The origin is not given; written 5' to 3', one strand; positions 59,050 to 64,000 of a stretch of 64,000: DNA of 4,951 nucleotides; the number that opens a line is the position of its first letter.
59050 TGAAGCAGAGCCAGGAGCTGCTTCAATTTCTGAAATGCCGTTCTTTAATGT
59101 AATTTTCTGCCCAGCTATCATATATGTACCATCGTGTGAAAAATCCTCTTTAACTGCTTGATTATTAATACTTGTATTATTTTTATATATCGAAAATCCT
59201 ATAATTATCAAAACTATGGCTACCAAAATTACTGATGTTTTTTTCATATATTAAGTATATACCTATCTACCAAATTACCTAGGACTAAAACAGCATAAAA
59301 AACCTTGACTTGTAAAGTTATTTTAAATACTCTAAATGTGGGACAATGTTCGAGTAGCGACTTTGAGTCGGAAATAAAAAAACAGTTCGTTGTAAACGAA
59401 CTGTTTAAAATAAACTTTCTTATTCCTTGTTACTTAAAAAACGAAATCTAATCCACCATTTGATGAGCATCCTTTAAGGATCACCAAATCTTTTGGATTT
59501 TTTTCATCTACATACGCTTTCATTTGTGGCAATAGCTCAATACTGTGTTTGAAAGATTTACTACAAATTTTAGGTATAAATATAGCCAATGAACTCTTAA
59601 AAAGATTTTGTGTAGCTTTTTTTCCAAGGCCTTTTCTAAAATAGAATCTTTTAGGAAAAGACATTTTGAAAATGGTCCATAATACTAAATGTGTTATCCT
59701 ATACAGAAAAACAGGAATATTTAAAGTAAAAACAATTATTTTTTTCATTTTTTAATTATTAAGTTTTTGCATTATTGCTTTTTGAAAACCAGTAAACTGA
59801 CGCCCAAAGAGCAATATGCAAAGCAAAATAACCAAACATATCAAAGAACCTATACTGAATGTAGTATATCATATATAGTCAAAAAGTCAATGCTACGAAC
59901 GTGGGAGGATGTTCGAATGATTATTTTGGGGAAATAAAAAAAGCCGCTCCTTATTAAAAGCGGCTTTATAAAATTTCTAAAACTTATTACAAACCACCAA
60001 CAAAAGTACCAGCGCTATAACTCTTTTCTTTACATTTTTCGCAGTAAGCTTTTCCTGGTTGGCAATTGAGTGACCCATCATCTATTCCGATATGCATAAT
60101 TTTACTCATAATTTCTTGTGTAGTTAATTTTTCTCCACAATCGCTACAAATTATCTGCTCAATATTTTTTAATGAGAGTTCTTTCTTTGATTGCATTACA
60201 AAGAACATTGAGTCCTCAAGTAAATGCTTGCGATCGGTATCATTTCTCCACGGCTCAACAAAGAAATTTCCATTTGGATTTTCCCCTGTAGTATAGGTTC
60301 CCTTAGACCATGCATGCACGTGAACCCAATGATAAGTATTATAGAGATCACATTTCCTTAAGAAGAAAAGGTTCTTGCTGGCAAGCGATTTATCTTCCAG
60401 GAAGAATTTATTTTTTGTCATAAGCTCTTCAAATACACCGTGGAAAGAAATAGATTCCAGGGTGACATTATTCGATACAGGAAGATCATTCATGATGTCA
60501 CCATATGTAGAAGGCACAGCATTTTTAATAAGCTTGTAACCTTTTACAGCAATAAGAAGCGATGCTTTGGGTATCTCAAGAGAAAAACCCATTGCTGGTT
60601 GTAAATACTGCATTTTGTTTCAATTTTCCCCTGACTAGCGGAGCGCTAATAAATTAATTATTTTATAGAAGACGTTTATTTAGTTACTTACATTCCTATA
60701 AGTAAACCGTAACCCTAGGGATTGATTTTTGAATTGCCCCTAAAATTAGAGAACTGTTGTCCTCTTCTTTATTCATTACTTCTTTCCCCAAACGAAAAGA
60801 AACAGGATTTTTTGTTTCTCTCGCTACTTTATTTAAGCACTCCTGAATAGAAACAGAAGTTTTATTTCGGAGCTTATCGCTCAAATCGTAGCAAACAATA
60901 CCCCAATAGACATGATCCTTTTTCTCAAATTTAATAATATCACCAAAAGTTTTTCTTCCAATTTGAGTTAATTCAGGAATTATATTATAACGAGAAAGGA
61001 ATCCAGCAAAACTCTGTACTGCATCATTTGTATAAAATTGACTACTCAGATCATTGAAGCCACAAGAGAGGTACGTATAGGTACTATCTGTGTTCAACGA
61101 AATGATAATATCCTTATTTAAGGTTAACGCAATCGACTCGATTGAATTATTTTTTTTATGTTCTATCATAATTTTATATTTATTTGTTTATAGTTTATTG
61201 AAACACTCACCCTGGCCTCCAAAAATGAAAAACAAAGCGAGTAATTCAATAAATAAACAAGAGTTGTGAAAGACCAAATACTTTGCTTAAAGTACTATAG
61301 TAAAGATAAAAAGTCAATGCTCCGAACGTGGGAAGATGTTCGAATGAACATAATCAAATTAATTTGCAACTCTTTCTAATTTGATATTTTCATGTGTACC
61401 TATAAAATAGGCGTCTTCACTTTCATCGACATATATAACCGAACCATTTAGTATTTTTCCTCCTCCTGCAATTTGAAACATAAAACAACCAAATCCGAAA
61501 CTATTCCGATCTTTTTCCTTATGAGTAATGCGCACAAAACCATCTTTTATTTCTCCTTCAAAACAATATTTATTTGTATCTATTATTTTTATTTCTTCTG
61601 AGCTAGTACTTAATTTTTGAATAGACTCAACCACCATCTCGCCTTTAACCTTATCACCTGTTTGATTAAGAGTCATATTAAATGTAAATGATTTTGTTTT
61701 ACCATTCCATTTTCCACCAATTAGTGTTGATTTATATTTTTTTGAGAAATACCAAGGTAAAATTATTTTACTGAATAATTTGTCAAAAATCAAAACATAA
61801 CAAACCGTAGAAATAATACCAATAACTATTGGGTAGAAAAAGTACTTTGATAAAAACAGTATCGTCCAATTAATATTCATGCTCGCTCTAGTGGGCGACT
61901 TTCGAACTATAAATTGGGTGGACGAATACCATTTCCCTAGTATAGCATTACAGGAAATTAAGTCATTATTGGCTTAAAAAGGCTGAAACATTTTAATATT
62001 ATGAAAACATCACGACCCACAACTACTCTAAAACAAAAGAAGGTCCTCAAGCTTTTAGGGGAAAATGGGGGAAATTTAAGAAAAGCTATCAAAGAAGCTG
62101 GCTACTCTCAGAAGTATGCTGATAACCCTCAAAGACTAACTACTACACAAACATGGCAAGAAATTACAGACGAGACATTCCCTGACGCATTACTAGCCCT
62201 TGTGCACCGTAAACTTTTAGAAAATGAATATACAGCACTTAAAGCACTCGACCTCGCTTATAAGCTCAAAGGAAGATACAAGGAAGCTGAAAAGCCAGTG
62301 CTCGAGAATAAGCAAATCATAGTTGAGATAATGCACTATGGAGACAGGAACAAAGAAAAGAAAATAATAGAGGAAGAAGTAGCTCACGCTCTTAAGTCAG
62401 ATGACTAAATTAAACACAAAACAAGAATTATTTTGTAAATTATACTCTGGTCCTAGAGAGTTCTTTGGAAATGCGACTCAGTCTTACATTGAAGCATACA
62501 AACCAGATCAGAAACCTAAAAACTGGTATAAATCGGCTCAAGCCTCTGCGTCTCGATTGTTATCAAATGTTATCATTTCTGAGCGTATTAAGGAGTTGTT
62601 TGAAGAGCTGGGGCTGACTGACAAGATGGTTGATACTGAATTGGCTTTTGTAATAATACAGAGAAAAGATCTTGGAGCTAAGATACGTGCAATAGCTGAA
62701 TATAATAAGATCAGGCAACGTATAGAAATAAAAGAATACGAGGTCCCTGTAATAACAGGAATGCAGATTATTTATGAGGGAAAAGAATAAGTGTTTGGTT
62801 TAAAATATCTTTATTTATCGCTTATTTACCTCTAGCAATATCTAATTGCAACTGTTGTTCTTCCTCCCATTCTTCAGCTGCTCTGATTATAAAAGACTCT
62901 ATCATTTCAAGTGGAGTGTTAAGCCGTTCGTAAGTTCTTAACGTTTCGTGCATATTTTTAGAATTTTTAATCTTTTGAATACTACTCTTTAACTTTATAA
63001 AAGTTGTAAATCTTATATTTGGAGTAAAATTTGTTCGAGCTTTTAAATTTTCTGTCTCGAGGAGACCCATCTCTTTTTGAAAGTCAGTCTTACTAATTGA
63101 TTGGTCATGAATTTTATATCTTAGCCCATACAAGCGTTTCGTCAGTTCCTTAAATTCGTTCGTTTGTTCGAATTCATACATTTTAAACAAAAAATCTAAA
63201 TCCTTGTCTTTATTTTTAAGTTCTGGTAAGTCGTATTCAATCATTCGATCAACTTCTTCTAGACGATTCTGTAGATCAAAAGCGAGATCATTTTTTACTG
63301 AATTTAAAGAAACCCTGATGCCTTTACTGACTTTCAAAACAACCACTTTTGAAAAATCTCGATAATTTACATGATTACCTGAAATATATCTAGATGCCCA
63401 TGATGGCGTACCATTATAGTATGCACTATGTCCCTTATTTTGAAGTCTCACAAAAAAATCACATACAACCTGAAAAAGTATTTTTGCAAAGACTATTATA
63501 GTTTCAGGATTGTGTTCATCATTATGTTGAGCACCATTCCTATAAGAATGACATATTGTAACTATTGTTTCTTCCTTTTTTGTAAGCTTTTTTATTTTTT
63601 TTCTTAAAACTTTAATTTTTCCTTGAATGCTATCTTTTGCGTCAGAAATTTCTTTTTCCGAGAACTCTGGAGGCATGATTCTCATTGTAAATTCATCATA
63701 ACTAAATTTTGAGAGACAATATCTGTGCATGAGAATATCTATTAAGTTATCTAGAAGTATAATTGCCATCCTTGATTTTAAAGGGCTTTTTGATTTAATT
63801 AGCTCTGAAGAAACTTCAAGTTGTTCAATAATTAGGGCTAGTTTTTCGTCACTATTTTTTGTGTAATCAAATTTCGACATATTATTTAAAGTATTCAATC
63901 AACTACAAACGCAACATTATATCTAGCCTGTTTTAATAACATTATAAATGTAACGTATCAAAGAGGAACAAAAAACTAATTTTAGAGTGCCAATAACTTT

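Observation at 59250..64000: AT-rich accessory island with cassette-like small genes, phage packaging genes and a HEPN protein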

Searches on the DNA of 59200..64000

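Call 59: search_rna_families(source=window, start=59200, end=64000, threshold=evalue, max_evalue=10, show_alignments=3)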
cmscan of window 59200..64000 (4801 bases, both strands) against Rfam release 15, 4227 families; matches with E-value up to 10: 6.
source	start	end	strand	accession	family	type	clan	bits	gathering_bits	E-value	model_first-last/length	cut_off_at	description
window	59209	59260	+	RF01096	PK-HAV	Cis-reg;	-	27.6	50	2.2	1-56/56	no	HepA virus 3'-terminal pseudoknot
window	59929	60031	-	RF00558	L20_leader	Cis-reg; leader;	-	27.1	58.7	0.029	1-127/127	no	Ribosomal protein L20 leader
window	62215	62294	+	RF00285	snoZ6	Gene; snRNA; snoRNA; CD-box;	-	26.1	35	0.0056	1-91/91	no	Z6 small nucleolar RNA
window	59931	60002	-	RF02074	STnc240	Gene; sRNA;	-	24.4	55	2.4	1-77/77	no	Enterobacterial sRNA STnc240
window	62039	62090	+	RF01696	Chlorobi-1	Gene; sRNA;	-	19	50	0.099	1-67/67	no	Chlorobi-1 RNA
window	59934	60017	-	RF00513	Trp_leader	Cis-reg; leader;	-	18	41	5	1-100/100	no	Tryptophan operon leader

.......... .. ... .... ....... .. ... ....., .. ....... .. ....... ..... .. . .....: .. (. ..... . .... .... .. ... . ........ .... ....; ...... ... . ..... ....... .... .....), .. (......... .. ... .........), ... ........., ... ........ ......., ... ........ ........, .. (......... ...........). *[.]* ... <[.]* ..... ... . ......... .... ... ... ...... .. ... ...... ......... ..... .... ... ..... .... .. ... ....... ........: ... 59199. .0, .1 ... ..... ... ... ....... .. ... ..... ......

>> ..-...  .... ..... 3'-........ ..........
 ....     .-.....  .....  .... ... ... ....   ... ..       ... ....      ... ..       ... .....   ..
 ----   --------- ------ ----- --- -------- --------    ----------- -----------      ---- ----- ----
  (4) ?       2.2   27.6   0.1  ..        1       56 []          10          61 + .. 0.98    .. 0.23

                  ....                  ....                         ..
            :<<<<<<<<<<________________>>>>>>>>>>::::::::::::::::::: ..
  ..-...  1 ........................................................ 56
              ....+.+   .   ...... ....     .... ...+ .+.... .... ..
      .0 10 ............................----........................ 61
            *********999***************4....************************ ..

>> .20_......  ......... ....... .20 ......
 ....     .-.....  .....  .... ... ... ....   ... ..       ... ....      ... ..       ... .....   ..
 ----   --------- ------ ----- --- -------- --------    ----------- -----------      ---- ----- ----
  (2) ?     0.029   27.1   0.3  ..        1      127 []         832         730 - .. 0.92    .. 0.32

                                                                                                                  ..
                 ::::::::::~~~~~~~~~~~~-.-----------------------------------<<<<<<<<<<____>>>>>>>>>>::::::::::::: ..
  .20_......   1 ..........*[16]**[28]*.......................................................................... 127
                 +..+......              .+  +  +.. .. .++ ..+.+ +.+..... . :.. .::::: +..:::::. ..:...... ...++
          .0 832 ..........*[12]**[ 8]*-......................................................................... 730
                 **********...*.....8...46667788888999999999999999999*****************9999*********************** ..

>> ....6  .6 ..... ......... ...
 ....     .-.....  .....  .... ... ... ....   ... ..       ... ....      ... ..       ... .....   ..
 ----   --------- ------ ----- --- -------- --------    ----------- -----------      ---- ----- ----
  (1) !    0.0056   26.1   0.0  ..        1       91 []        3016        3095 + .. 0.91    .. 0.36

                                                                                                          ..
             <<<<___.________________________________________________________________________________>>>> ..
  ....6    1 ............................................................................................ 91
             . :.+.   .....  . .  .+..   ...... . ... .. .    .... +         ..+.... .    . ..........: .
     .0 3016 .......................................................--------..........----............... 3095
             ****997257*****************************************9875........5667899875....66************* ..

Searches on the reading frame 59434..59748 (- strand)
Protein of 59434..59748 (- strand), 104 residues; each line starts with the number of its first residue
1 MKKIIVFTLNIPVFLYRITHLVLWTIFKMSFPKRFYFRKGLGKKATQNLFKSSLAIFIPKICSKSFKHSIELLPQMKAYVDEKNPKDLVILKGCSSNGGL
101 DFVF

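Call 3: search_protein_families(library=pfam, max_evalue=0.1, proteins=[window:59434-59748:-])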
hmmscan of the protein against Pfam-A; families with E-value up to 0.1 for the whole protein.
window:59434-59748:- (104 aa): 0 families

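Call 4: search_protein_families(library=phrogs, max_evalue=0.1, proteins=[window:59434-59748:-])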
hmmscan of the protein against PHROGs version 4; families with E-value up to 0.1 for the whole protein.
window:59434-59748:- (104 aa): 1 family
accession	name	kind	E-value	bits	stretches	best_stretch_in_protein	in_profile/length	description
phrog_27628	-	unknown function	0.075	14.7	0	25-57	36-68/75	-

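Call 5: search_protein_families(library=padloc, max_evalue=0.1, proteins=[window:59434-59748:-])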
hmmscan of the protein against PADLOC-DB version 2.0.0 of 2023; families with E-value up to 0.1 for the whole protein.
window:59434-59748:- (104 aa): 0 families

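Call 41: list_cluster_members(proteins=[window:59434-59748:-, window:60696-61169:-, window:61359-61880:-, window:62001-62408:+, window:62401-62790:+, window:62822-63880:-, P0001, P0013])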
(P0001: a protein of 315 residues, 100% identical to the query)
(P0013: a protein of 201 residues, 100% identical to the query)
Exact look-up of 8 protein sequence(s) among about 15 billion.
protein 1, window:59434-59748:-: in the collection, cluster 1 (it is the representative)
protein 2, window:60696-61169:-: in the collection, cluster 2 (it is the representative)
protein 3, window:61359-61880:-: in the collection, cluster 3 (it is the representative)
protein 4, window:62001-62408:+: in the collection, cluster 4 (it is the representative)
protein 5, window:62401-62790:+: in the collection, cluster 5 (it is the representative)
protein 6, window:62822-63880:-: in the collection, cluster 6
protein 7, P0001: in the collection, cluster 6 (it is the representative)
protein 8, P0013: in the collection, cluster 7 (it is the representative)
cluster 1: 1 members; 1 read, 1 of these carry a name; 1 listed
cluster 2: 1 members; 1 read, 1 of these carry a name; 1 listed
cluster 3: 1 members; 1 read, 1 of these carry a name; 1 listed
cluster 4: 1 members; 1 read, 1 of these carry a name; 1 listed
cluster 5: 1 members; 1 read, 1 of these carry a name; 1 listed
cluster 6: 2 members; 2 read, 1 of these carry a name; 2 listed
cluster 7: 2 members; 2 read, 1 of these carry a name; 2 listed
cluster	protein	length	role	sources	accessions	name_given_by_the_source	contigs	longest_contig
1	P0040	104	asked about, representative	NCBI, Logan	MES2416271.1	MAG: hypothetical protein V4504_01060 [Patescibacteria group bacterium]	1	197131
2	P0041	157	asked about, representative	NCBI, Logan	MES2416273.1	MAG: hypothetical protein V4504_01070 [Patescibacteria group bacterium]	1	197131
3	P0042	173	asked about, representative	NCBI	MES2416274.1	MAG: hypothetical protein V4504_01075 [Patescibacteria group bacterium]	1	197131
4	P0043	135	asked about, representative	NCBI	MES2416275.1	MAG: hypothetical protein V4504_01080 [Patescibacteria group bacterium]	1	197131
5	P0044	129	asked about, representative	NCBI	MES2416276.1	MAG: terminase small subunit [Patescibacteria group bacterium]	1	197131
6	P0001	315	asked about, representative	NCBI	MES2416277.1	MAG: hypothetical protein V4504_01090 [Patescibacteria group bacterium]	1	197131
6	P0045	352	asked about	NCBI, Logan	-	-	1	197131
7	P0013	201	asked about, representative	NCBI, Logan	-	-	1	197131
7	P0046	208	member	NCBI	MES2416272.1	MAG: hypothetical protein V4504_01065 [Patescibacteria group bacterium]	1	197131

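Call 58: search_protein_families(library=ncbifam, max_evalue=0.1, proteins=[window:59434-59748:-])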
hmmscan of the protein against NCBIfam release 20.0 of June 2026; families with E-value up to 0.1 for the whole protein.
window:59434-59748:- (104 aa): 0 families

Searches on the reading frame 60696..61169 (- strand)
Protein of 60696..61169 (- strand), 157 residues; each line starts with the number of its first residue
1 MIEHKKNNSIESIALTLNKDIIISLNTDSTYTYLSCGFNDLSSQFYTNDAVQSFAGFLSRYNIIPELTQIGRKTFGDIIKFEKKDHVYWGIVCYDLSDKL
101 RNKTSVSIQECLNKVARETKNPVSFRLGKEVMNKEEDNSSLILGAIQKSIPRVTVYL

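Call 3: search_protein_families(library=pfam, max_evalue=0.1, proteins=[window:60696-61169:-])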
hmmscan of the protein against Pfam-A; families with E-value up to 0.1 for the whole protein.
window:60696-61169:- (157 aa): 0 families

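Call 4: search_protein_families(library=phrogs, max_evalue=0.1, proteins=[window:60696-61169:-])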
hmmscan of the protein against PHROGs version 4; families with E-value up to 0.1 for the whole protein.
window:60696-61169:- (157 aa): 0 families

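Call 5: search_protein_families(library=padloc, max_evalue=0.1, proteins=[window:60696-61169:-])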
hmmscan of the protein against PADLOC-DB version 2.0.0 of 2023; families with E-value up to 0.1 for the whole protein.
window:60696-61169:- (157 aa): 2 families
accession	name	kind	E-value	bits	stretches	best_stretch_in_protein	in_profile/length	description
PDLC04447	PDC-M14A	-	0.008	14.6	0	97-138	68-111/152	-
PDLC02760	SspB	-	0.01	13.4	1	44-114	160-228/269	SspB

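Call 58: search_protein_families(library=ncbifam, max_evalue=0.1, proteins=[window:60696-61169:-])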
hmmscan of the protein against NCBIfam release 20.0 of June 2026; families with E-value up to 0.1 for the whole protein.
window:60696-61169:- (157 aa): 1 family
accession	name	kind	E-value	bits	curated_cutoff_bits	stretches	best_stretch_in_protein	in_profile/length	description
NF049962.1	HisKinFlgSCampy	equivalog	0.045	12.7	600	1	91-153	115-179/338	fla regulon two-component system sensor histidine kinase FlgS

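Call 83: search_dna_similar(query=window:60696-61169:-, collection=phages, mode=protein, max_evalue=0.01, max_rows=10)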
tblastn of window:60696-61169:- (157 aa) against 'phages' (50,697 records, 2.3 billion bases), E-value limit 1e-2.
No match.

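Call 101: search_solved_structures(query=window:60696-61169:-, max_evalue=10)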
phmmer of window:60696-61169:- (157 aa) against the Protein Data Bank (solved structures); distinct sequences matched with E-value up to 10: 8.
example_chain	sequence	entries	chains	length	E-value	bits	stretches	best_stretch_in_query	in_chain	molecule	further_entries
5wj7_A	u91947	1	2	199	0.11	15.6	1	78-143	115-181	DNA repair protein XRCC4,Myosin-7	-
5ara_T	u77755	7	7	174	0.19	14.8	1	27-142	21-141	ATP SYNTHASE F(0) COMPLEX SUBUNIT B1, MITOCHONDRIAL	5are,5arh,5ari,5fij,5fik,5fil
2cly_A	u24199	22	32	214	0.33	14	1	27-142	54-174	ATP SYNTHASE B CHAIN, MITOCHONDRIAL | ATP synthase F(0) complex subunit B1, mitochondrial | ATP synthase peripheral stalk subunit b, mitochondrial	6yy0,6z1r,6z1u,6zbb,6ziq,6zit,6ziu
9vpb_Ab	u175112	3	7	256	0.52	13.4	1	28-142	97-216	ATP synthase peripheral stalk subunit b, mitochondrial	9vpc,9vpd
6tt7_K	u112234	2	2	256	0.61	13.2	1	29-142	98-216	ATP synthase subunit b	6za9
3jbl_K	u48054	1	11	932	0.63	13.1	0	7-59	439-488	NLR family CARD domain-containing protein 4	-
4kxf_K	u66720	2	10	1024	0.8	12.8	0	7-59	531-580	NLR family CARD domain-containing protein 4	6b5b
4b2q_T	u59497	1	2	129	0.8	12.8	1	64-142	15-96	ATP SYNTHASE SUBUNIT B, MITOCHONDRIAL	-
